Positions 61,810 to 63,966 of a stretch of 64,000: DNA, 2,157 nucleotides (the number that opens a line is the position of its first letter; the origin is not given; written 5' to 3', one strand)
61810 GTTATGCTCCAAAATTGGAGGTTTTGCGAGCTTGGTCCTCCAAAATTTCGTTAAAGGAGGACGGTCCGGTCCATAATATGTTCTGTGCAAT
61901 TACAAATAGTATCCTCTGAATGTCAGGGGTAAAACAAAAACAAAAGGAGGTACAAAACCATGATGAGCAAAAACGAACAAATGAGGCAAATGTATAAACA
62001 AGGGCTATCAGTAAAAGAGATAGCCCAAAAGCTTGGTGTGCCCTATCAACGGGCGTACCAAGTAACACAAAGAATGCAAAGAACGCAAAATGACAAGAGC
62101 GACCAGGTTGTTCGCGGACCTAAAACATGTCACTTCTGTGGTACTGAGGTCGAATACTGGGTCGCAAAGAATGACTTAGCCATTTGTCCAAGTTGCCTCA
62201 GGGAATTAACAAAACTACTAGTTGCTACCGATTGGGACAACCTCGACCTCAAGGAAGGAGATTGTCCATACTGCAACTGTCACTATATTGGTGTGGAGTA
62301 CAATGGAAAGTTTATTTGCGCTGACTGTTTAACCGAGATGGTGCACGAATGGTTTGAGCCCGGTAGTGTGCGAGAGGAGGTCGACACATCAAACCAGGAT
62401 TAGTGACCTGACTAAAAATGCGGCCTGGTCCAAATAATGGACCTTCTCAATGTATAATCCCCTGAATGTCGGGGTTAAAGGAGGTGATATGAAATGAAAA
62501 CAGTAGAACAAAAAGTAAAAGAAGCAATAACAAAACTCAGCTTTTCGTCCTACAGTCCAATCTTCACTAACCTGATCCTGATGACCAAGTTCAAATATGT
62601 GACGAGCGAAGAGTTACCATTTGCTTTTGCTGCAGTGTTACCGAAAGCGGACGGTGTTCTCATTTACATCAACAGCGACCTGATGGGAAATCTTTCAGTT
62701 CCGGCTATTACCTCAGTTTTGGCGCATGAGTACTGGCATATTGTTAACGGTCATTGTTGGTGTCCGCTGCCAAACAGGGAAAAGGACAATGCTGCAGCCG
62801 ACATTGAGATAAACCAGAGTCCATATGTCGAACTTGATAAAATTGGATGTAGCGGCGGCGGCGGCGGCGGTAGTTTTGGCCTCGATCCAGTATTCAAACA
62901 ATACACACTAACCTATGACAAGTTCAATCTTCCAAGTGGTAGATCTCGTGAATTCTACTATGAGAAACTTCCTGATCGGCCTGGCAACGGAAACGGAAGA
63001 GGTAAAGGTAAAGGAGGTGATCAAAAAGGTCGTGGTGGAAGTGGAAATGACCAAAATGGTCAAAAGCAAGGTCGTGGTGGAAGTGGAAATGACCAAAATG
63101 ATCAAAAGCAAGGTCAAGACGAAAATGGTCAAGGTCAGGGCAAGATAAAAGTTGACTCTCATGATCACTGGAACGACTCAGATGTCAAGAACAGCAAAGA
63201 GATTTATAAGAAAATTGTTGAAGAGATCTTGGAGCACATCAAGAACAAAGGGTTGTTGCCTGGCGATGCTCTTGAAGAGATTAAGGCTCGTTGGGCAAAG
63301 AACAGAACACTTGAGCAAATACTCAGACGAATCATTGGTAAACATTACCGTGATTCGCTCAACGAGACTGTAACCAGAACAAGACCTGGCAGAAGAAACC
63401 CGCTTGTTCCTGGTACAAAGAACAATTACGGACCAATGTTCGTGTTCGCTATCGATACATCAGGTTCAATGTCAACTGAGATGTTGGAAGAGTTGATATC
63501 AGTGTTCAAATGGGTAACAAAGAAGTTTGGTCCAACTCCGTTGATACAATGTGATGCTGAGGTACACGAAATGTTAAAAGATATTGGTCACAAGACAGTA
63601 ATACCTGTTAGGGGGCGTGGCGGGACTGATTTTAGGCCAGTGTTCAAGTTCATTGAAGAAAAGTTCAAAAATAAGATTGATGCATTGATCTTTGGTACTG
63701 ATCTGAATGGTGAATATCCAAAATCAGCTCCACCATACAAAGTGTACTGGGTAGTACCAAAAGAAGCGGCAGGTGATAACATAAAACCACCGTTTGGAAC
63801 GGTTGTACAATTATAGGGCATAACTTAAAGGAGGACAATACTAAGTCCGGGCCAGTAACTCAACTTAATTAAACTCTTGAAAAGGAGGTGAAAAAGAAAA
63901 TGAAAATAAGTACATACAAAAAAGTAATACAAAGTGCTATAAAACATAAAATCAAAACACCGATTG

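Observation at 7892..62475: Genome-wide family of about 14 miniature IS200/IS605 (tnpB-derived) elements at gene junctions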

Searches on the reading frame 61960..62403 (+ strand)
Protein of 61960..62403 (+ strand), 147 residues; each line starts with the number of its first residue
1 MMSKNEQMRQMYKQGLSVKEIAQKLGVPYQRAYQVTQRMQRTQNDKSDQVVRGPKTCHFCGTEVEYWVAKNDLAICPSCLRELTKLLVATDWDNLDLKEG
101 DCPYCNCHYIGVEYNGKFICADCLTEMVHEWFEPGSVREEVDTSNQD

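Call 28: search_protein_families(library=pfam, proteins=[window:61960-62403:+], max_evalue=0.001)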
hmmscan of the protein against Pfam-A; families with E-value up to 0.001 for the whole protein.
window:61960-62403:+ (147 aa): 6 families
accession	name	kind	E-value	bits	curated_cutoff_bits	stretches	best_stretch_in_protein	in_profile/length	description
PF13384.12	HTH_23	-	1.5e-05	25.1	24.6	1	10-40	12-42/50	Homeodomain-like domain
PF18912.6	DZR_2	-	1.8e-05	24.9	27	0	54-84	7-32/56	Double zinc ribbon domain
PF10764.14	Gin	-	5.3e-05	23.6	27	0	111-129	11-29/45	Inhibitor of sigma-G Gin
PF13518.12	HTH_28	-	0.00018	21.9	25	1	10-40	7-37/52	Helix-turn-helix domain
PF14471.11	DUF4428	-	0.00042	20.5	27.8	0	56-87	1-34/51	Domain of unknown function (DUF4428)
PF01978.25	TrmB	-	0.00085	19.6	25.6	0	14-41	21-48/68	Sugar-specific transcriptional regulator TrmB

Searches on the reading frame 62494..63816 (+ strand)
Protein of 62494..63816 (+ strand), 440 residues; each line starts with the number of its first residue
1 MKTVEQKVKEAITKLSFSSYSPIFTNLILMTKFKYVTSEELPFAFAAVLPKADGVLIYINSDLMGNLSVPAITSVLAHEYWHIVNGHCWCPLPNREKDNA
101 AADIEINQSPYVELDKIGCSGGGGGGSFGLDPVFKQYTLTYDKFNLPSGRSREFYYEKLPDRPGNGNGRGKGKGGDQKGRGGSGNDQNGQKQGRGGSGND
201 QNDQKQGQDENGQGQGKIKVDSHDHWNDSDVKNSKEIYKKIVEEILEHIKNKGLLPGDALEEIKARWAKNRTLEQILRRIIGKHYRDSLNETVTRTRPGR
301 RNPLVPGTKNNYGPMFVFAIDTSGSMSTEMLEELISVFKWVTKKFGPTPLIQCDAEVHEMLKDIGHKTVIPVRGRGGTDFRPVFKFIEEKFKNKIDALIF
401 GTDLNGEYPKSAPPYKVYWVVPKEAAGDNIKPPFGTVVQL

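Call 28: search_protein_families(library=pfam, proteins=[window:62494-63816:+], max_evalue=0.001)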
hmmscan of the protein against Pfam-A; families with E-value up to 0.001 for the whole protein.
window:62494-63816:+ (440 aa): 3 families
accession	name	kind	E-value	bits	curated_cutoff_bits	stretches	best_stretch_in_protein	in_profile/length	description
PF09967.15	DUF2201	-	1.5e-16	61.1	26.4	1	317-440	2-122/123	VWA-like domain (DUF2201)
PF13203.12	DUF2201_N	-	1.2e-08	35.3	23.2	1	6-302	4-255/271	Putative metallopeptidase domain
PF01435.24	Peptidase_M48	-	0.0004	20.7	20.3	1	33-88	27-81/186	Peptidase family M48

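Call 74: find_encoding_contigs(protein=window:62494-63816:+, flank=10000, max_places=4)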
Protein window:62494-63816:+ (440 aa): 2 contigs read that carry it; 1 place shown.
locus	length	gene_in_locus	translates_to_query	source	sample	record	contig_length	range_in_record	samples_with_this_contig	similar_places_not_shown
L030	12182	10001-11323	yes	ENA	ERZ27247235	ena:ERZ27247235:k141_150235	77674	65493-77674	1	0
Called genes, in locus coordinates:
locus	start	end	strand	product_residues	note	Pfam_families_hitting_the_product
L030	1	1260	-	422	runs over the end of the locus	PF03796:DnaB_C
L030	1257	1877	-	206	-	PF01695:IstB_IS21 (weak)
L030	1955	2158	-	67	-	-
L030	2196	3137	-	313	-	PF00149:Metallophos, PF12850:Metallophos_2 (weak)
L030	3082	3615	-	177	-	-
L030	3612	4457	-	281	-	PF01734:Patatin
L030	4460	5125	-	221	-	-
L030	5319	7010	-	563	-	-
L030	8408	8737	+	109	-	-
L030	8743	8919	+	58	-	-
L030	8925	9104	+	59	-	-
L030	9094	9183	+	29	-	-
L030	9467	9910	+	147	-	PF13384:HTH_23 (faint), PF18912:DZR_2 (faint)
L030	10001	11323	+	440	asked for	PF13203:DUF2201_N, PF09967:DUF2201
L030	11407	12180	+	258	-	?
